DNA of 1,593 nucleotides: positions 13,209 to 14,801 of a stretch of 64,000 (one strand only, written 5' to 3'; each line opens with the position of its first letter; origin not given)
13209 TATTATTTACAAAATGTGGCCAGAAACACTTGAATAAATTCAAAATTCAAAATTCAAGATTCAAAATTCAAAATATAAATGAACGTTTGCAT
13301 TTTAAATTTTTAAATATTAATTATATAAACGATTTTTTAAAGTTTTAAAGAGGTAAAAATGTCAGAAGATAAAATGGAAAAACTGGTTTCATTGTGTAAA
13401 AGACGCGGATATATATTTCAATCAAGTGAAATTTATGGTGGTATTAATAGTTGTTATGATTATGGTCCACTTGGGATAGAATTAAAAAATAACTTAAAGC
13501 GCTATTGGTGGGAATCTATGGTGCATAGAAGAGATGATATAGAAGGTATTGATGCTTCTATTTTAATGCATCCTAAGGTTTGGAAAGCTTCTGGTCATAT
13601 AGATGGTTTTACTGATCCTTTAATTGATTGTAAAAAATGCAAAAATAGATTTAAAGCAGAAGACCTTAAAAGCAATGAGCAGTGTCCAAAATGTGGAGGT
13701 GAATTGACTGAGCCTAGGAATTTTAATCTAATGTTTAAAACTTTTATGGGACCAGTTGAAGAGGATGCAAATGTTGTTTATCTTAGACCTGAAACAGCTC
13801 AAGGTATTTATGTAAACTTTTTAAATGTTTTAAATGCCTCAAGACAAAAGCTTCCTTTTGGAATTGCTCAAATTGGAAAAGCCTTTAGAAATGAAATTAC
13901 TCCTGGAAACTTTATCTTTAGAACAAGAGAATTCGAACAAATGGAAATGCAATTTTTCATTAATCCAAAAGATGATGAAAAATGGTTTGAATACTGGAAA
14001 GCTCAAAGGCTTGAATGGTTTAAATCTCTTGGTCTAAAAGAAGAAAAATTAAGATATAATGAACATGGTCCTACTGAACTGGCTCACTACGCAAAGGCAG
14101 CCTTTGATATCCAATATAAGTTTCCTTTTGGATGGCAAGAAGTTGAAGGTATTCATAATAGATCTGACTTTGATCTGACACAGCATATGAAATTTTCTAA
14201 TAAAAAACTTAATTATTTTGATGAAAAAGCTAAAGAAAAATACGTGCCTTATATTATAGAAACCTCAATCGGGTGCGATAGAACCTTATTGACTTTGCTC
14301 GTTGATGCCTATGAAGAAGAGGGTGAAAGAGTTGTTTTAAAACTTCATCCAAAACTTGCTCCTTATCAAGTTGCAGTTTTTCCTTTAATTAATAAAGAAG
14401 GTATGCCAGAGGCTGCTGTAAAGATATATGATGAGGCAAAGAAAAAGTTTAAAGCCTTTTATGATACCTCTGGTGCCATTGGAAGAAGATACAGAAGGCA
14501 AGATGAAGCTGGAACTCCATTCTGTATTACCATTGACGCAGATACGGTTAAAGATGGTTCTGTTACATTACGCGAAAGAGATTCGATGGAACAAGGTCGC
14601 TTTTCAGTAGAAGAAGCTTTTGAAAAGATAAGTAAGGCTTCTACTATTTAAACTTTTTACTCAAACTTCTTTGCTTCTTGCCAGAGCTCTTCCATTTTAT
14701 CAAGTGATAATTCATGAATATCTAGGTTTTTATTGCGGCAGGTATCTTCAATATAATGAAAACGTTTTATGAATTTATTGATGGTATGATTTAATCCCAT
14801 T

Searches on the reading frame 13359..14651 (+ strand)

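Call 29: search_protein_families(library=pfam, proteins=[window:13359-14651:+], max_evalue=0.0001)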
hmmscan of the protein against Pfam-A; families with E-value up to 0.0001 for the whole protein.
window:13359-14651:+ (430 aa): 2 families
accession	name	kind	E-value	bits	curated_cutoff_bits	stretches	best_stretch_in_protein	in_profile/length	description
PF03129.25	HGTP_anticodon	-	2.1e-20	73.1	21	1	337-426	1-93/94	Anticodon binding domain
PF00587.30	tRNA-synt_2b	-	1.7e-16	61.2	29.3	1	137-314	8-176/179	tRNA synthetase class II core domain (G, H, P, S and T)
